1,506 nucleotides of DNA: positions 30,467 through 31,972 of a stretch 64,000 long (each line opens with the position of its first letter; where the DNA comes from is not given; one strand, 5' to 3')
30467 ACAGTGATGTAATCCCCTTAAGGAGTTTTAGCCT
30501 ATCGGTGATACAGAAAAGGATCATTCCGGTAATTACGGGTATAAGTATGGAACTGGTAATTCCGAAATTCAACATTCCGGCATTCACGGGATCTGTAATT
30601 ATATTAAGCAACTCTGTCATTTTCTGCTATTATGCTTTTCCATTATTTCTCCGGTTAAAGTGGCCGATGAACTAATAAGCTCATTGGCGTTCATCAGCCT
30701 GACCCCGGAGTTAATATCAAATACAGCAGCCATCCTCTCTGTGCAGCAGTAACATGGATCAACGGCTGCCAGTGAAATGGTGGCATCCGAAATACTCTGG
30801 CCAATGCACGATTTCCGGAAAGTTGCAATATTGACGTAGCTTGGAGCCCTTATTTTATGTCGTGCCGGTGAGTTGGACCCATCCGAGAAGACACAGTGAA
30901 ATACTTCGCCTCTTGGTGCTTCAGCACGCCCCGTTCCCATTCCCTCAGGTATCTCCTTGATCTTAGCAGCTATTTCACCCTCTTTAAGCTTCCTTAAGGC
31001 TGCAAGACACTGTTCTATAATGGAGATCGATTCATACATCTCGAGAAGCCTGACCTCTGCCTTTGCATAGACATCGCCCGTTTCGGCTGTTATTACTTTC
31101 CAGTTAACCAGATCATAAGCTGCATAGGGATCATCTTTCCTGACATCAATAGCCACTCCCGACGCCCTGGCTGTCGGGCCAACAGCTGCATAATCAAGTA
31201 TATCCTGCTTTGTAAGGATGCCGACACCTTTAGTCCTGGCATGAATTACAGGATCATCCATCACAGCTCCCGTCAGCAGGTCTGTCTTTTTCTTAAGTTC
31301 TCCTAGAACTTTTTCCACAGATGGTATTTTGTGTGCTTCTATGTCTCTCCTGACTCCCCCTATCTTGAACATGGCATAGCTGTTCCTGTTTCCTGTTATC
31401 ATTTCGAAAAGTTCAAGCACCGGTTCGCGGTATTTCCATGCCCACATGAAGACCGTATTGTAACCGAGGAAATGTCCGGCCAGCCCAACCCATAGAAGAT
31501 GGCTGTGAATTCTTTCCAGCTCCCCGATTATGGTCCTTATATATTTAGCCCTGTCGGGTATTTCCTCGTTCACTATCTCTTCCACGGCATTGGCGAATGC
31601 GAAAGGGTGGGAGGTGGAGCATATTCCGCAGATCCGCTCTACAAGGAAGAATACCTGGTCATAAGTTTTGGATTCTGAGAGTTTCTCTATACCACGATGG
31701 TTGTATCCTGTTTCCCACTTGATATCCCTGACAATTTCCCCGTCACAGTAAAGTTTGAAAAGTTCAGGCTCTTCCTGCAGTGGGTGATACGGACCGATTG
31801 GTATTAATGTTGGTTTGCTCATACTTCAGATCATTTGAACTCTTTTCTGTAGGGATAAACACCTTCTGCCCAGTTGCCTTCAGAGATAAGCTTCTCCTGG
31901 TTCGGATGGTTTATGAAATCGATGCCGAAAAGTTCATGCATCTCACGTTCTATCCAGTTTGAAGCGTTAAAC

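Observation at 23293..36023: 18-gene operon: Mrp-coupled group-4 [NiFe] hydrogenase with an NAD(P)H-type flavoprotein input module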

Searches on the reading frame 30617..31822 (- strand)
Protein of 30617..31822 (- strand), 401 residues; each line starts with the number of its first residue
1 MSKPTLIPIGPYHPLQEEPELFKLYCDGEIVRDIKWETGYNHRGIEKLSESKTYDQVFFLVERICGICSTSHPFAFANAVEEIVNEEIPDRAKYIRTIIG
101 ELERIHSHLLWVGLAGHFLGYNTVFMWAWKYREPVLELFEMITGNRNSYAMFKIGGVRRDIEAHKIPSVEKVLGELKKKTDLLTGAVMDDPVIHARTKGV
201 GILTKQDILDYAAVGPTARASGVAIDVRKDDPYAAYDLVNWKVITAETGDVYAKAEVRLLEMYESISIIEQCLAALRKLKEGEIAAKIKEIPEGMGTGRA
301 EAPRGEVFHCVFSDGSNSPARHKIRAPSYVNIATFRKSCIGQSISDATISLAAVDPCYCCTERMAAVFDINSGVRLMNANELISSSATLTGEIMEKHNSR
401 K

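Call 3: search_protein_families(library=pfam, proteins=[window:30617-31822:-])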
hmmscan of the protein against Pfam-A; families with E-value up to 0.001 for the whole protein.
window:30617-31822:- (401 aa): 2 families
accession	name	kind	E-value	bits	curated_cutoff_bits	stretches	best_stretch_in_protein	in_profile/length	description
PF00346.24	Complex1_49kDa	-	3.4e-69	233.4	24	2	119-287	2-167/271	Respiratory-chain NADH dehydrogenase, 49 Kd subunit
PF00374.24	NiFeSe_Hases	-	9.5e-15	54.9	25.8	1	43-111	1-69/508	Nickel-dependent hydrogenase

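Call 7: search_protein_families(library=ncbifam, proteins=[window:30617-31822:-])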
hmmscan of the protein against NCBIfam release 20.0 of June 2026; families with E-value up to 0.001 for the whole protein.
window:30617-31822:- (401 aa): 15 families
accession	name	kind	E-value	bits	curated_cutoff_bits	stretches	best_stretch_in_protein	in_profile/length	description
NF004739.1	PRK06075.1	equivalog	1.1e-98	330.5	360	2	7-287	3-280/384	NADH-quinone oxidoreductase subunit D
TIGR01962.1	NuoD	equivalog_domain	5.5e-87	292.1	459.35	2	6-290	4-285/386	NADH dehydrogenase (quinone) subunit D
NF040602.1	F420_dehyd_FpoD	exception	2.8e-84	283.3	600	1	5-361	8-370/372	F420H2 dehydrogenase subunit FpoD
NF008974.0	PRK12322.1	equivalog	5.9e-81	272.2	522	1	6-356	8-359/366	NADH-quinone oxidoreductase subunit D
NF009808.0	PRK13292.1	equivalog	6.8e-67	225.9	1156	2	6-276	409-679/791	NADH-quinone oxidoreductase subunit B/C/D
NF005649.0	PRK07415.1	equivalog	9.6e-58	196.1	583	2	3-276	9-283/394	NAD(P)H-quinone oxidoreductase subunit H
NF008728.0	PRK11742.1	equivalog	2.1e-57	194.9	840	2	8-276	218-486/598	NADH-quinone oxidoreductase subunit C/D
TIGR03295.1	frhA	equivalog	1.5e-19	70.2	392.5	1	30-114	28-112/412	coenzyme F420 hydrogenase subunit alpha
NF033181.1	NiFeSe_hydrog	equivalog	4.9e-14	52.1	600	1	28-110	24-105/507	nickel-dependent hydrogenase large subunit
NF007778.0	PRK10467.1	equivalog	2.5e-13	49.2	969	1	35-110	31-106/567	hydrogenase 2 large subunit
NF045518.1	H2_NiFeSe_large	exception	2.6e-12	46.3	780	1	30-111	26-106/485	NiFeSe hydrogenase large subunit HysA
NF041785.2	VhuA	equivalog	1.9e-11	43.1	800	1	42-111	38-107/418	F420-non-reducing hydrogenase Vhu subunit A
NF040828.1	sulfhyd_ShyA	equivalog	1.2e-08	34.3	700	1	31-137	26-134/415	NAD(P)-dependent hydrogenase/sulfhydrogenase 2 subunit alpha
NF007550.0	PRK10170.1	equivalog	1.6e-08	33.4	1101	1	39-111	50-122/597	Ni/Fe-hydrogenase large subunit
NF040832.1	sulfhyd_HydA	equivalog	4.9e-05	22.6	880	0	29-137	26-136/426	NADPH-dependent hydrogenase/sulfhydrogenase 1 subunit alpha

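Call 10: find_homologous_proteins(query=window:30617-31822:-, max_evalue=1e-30)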
Query window:30617-31822:- (401 aa): 8000 proteins with E <= 1e-30 among 8000 candidates; the best 120 are listed.
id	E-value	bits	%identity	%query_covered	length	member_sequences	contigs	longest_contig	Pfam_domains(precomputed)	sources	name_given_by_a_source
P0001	1.1e-270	915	100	100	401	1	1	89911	PF00374.25,PF00346.25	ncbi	-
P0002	2.6e-258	874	94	100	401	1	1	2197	PF00374.25,PF00346.25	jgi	-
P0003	4.7e-253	857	93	100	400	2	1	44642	PF00374.25,PF00346.25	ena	-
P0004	1.3e-240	816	89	99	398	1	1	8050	PF00374.25,PF00346.25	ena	-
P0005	4.2e-237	805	88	99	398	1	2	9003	PF00374.25,PF00346.25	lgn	-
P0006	1.3e-236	803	87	99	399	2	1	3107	PF00374.25,PF00346.25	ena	-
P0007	1.6e-236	803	88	99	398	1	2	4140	PF00374.25,PF00346.25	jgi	-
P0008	2.1e-236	802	88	99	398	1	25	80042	PF00374.25,PF00346.25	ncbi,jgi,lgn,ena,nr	ncbi:MAG TPA: nickel-dependent hydrogenase large subunit [Bacteroidales bacterium]|nr:nickel-depende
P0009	7.7e-236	800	87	99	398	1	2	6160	PF00374.25,PF00346.25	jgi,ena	-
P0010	2.0e-235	799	87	99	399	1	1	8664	PF00374.25,PF00346.25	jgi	jgi:NADH-quinone oxidoreductase subunit D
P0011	2.0e-235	799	87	99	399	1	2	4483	PF00374.25,PF00346.25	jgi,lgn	jgi:NADH-quinone oxidoreductase subunit D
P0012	1.1e-233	793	85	100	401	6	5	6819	PF00374.25,PF00346.25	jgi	jgi:membrane-bound hydrogenase subunit alpha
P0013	1.2e-233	793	86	99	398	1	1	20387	PF00374.25,PF00346.25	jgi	-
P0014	1.4e-233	793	86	99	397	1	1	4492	PF00374.25,PF00346.25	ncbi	ncbi:MAG: hydrogenase large subunit [Bacteroidales bacterium]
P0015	4.7e-233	791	87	99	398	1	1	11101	PF00374.25,PF00346.25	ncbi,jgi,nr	ncbi:MAG: nickel-dependent hydrogenase large subunit [Bacteroidales bacterium]|nr:nickel-dependent h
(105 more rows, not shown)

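Call 11: search_solved_structures(query=window:30617-31822:-, max_evalue=1e-10)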
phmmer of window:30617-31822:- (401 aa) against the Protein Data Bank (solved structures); distinct sequences matched with E-value up to 1e-10: 63 (the best 60 are shown).
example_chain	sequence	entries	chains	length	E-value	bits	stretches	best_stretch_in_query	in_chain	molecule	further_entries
6cfw_L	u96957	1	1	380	8.9e-82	278.3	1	7-363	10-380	Membrane-bound hydrogenase subunit alpha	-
7z0s_E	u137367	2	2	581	2.6e-76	260.3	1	3-370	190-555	Formate hydrogenlyase subunit 5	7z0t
2fug_4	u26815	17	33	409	4.2e-60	206.9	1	7-276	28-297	NADH-quinone oxidoreductase chain 4 | NADH-QUINONE OXIDOREDUCTASE SUBUNIT 4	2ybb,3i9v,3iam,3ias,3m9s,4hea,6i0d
7q5y_B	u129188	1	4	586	3.2e-59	204.1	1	7-281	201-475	NADH-quinone oxidoreductase subunit C/D 2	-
9iho_D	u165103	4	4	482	4.6e-52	180.5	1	8-274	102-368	NUCM (49 kDa) subunit of mitochondrial NADH:ubiquinone oxidoreductase (Complex I)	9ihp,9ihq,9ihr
6h8k_C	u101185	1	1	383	2.6e-51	178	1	7-274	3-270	NUCM protein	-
6gcs_C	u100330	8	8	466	3.7e-51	177.5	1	7-273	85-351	49-KDA PROTEIN (NUCM) | Subunit NUCM of NADH:Ubiquinone Oxidoreductase (Complex I) | NUCM protein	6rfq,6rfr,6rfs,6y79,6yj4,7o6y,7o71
7b0n_D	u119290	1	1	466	2.6e-50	174.7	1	7-273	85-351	NUCM protein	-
8e9g_D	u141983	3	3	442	2.8e-50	174.6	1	6-282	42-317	NADH-quinone oxidoreductase subunit D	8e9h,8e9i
8ba0_D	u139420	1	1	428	2.9e-50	174.5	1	7-284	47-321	Complex I-49kD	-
8b9z_D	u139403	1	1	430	3e-50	174.5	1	7-284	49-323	Complex I-49kD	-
4wz7_C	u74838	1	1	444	3.1e-50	174.4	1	7-274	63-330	NUCM protein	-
8esw_S2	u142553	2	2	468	4.2e-50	174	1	7-284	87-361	Complex I-49kD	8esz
6u8y_L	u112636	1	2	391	1e-48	169.4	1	9-357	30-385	NADH dehydrogenase subunit D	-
7zm7_C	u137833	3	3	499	1.3e-48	169.1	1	7-275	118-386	NADH-ubiquinone oxidoreductase 49 kDa subunit-like protein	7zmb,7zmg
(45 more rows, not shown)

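Call 16: find_related_loci(query=window:30617-31822:-, collection=genome_contigs, flank=10000)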
Query window:30617-31822:- (401 aa) in genome_contigs; peptide patterns used: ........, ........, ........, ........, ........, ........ (x = any residue, [..] = any of these).
599 stretches matched a pattern (row limit reached: there are more); 586 encode a relative of the query (tblastn E <= 1e-3); the best 80 are kept; 80 distinct loci.
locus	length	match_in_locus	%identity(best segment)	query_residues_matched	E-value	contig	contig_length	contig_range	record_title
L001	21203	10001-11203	85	1-401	0e+0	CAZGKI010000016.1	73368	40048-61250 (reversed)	MAG TPA_asm: uncultured Rikenellaceae bacterium isolate binchicken_co81_450 genome assembly, contig: NODE_292_length_733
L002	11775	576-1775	85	1-400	0e+0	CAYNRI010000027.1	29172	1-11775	MAG TPA_asm: uncultured Rikenellaceae bacterium isolate SRP192927_co1_597 genome assembly, contig: NODE_2782_length_2917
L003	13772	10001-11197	85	1-401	0e+0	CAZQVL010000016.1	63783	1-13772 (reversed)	MAG TPA_asm: uncultured Rikenellaceae bacterium isolate binchicken_co100_457 genome assembly, contig: NODE_613_length_63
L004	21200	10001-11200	85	1-400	0e+0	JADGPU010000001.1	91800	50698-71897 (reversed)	MAG: Bacteroidales bacterium isolate Chersky.21_39 contig-100_5, whole genome shotgun sequence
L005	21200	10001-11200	85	1-400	0e+0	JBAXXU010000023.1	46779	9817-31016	MAG: Bacteroidota bacterium isolate ELA747 MAG747_23, whole genome shotgun sequence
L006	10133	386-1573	85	1-396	0e+0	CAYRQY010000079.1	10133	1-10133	MAG TPA_asm: uncultured Rikenellaceae bacterium isolate SRP241326_co2_346 genome assembly, contig: NODE_8391_length_1013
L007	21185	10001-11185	87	1-395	0e+0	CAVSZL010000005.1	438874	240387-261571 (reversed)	MAG: uncultured Bacteroidales bacterium isolate MFD04716.bin.1.396 genome assembly, contig: contig_13567, whole genome s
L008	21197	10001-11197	84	1-399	0e+0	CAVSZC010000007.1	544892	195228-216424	MAG: uncultured Bacteroidales bacterium isolate MFD04716.bin.1.420 genome assembly, contig: contig_55208, whole genome s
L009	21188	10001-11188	85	1-396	0e+0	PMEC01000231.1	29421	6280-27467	MAG: Bacteroidales bacterium isolate fen_961 73.20120700_E2X.114_contig_33783, whole genome shotgun sequence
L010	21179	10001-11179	85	1-393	0e+0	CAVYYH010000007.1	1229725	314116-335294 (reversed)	MAG: uncultured Bacteroidales bacterium isolate MFD02979.bin.1.67 genome assembly, contig: contig_59964, whole genome sh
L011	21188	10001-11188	86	1-396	0e+0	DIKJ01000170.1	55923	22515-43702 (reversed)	MAG TPA_asm: Bacteroidales bacterium UBA5621 UBA5621_contig_28835, whole genome shotgun sequence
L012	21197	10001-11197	84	1-399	0e+0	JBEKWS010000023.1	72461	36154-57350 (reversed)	MAG: Bacteroidales bacterium isolate SPRUCE 633 SPRUCE_633_23, whole genome shotgun sequence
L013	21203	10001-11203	83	1-401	0e+0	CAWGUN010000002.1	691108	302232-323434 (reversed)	MAG: uncultured Bacteroidales bacterium isolate MFD02809.bin.1.359 genome assembly, contig: contig_119781, whole genome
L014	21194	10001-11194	85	1-398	0e+0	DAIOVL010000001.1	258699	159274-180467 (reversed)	MAG TPA_asm: Bacteroidales bacterium isolate CTOTU18744 NODE_13_length_258699_cov_8.869237, whole genome shotgun sequenc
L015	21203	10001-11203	84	1-401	0e+0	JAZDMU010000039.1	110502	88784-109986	MAG: Bacteroidota bacterium isolate MEGAHIT-group-0.674 k141_16504334, whole genome shotgun sequence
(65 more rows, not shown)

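Call 42: search_solved_structures(query=window:30617-31822:-, max_evalue=1e-45, show_alignments=2)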
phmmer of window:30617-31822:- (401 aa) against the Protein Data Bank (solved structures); distinct sequences matched with E-value up to 1e-45: 40.
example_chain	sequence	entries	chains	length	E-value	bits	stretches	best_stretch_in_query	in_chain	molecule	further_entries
6cfw_L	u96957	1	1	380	8.9e-82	278.3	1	7-363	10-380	Membrane-bound hydrogenase subunit alpha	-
7z0s_E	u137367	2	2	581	2.6e-76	260.3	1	3-370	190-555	Formate hydrogenlyase subunit 5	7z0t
2fug_4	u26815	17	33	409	4.2e-60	206.9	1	7-276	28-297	NADH-quinone oxidoreductase chain 4 | NADH-QUINONE OXIDOREDUCTASE SUBUNIT 4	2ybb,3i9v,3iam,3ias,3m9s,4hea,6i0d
7q5y_B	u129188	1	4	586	3.2e-59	204.1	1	7-281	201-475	NADH-quinone oxidoreductase subunit C/D 2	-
9iho_D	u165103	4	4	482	4.6e-52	180.5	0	8-274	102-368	NUCM (49 kDa) subunit of mitochondrial NADH:ubiquinone oxidoreductase (Complex I)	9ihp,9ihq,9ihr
6h8k_C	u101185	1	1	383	2.6e-51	178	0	7-274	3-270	NUCM protein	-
6gcs_C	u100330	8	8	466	3.7e-51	177.5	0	7-273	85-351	49-KDA PROTEIN (NUCM) | Subunit NUCM of NADH:Ubiquinone Oxidoreductase (Complex I) | NUCM protein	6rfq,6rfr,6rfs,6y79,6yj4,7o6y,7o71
7b0n_D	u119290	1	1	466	2.6e-50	174.7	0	7-273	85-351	NUCM protein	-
8e9g_D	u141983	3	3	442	2.8e-50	174.6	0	6-282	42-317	NADH-quinone oxidoreductase subunit D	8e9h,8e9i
8ba0_D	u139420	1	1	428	2.9e-50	174.5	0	7-284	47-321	Complex I-49kD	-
8b9z_D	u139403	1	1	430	3e-50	174.5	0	7-284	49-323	Complex I-49kD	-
4wz7_C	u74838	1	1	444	3.1e-50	174.4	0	7-274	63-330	NUCM protein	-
8esw_S2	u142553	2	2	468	4.2e-50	174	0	7-284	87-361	Complex I-49kD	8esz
6u8y_L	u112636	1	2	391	1e-48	169.4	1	9-357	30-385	NADH dehydrogenase subunit D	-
7zm7_C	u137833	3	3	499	1.3e-48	169.1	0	7-275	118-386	NADH-ubiquinone oxidoreductase 49 kDa subunit-like protein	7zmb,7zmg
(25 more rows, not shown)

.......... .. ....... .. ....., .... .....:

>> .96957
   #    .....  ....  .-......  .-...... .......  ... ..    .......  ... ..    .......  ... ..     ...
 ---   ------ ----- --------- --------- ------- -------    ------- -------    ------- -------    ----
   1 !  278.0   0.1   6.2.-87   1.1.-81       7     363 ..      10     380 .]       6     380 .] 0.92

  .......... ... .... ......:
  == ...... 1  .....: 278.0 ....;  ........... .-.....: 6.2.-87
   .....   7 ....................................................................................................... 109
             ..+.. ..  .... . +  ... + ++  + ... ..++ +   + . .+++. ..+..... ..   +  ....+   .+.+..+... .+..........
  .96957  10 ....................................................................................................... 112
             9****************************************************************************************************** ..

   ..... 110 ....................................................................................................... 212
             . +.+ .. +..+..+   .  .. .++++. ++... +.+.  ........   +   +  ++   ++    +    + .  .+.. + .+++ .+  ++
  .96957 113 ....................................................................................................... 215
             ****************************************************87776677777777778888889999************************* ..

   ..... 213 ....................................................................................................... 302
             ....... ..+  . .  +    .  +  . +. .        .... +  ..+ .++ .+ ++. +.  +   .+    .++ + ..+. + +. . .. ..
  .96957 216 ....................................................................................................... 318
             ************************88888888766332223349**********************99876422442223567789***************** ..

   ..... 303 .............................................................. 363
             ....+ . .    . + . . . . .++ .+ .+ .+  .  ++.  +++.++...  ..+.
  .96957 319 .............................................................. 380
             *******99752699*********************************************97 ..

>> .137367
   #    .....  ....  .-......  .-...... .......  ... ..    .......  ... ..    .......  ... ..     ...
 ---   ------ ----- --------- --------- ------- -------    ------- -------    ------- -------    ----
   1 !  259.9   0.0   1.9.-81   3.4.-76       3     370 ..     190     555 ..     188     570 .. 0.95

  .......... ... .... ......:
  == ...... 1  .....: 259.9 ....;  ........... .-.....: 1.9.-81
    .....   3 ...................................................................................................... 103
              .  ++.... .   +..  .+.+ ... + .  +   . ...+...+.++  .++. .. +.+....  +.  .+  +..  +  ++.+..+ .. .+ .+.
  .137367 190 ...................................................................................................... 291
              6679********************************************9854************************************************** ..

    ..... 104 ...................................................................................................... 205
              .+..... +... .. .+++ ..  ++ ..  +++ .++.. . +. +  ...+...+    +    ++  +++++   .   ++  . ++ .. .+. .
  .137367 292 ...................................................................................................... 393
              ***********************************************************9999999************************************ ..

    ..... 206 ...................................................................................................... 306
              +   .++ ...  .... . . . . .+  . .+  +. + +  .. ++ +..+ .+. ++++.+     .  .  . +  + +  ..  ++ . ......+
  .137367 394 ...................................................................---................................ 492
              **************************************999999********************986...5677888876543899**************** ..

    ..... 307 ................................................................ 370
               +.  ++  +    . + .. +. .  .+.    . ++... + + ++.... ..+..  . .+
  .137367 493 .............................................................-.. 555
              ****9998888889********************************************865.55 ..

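Call 47: search_protein_representatives(protein=window:30617-31822:-)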
Query: 401 residues. Proteins with E-value up to 0.001 (for the whole library): 8664; up to 1e-10: 4160; up to 1e-30: 813. The best 150 are listed.
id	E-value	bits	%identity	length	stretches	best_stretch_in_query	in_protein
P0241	7.0e-153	525.6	62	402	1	1-367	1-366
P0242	1.8e-151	521.0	59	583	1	5-388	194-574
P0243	3.1e-124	431.3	69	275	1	6-276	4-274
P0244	4.9e-112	391.1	46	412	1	11-392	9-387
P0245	3.9e-104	365.1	64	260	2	1-207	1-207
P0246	3.1e-103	362.2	48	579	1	5-366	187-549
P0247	5.2e-102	358.1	47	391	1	4-372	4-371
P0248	3.9e-100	352.0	48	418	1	4-383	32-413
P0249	6.1e-100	351.3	46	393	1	5-370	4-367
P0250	2.7e-99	349.2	44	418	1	6-373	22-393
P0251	6.2e-96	338.1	58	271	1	126-394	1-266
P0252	3.1e-94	332.5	46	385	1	6-378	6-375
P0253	4.8e-93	328.6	43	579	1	7-386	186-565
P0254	2.1e-92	326.5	43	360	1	6-363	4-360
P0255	9.9e-92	324.3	47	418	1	7-365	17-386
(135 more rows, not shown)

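Call 49: find_homologous_proteins(query=P0242, max_evalue=1e-30)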
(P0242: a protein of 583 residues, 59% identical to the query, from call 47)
Query P0242 (583 aa): 7682 proteins with E <= 1e-30 among 8000 candidates; the best 120 are listed.
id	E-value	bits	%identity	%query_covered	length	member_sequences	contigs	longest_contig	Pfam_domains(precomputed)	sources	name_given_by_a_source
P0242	0.0e+0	1363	100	100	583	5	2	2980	PF00374.25,PF00329.26,PF00346.25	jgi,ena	-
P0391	0.0e+0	1189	86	100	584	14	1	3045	PF00374.25,PF00329.26,PF00346.25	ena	-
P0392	0.0e+0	1188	87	100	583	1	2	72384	PF00374.25,PF00329.26,PF00346.25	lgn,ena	-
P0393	0.0e+0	1186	85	100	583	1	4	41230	PF00374.25,PF00329.26,PF00346.25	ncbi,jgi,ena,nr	ncbi:MAG TPA: NADH-quinone oxidoreductase subunit C [Phycisphaerae bacterium]|nr:NADH-quinone oxidor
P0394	0.0e+0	1177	85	100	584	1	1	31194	PF00374.25,PF00329.26,PF00346.25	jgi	-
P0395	0.0e+0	1168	84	100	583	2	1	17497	PF00374.25,PF00329.26,PF00346.25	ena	-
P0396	0.0e+0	1166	84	100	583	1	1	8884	PF00374.25,PF00329.26,PF00346.25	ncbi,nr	ncbi:MAG: NADH-quinone oxidoreductase subunit C [Planctomycetes bacterium]|nr:NADH-quinone oxidoredu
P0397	0.0e+0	1166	83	100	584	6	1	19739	PF00374.25,PF00329.26,PF00346.25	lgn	-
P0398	0.0e+0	1151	83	100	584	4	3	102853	PF00374.25,PF00329.26,PF00346.25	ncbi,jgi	-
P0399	0.0e+0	1145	82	100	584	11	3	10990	PF00374.25,PF00329.26,PF00346.25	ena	-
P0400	0.0e+0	1144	83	100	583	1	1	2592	PF00374.25,PF00329.26,PF00346.25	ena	-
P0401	0.0e+0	1136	82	100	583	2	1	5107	PF00374.25,PF00329.26,PF00346.25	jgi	-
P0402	0.0e+0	1121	80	100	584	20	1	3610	PF00374.25,PF00329.26,PF00346.25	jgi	jgi:NADH-quinone oxidoreductase subunit D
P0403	0.0e+0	1119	81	100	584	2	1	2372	PF00374.25,PF00329.26,PF00346.25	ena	-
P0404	0.0e+0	1116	84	95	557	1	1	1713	PF00374.25,PF00329.26,PF00346.25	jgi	-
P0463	5.6e-217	740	58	99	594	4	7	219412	PF00374.25,PF00329.26,PF00346.25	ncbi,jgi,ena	jgi:NADH-quinone oxidoreductase subunit D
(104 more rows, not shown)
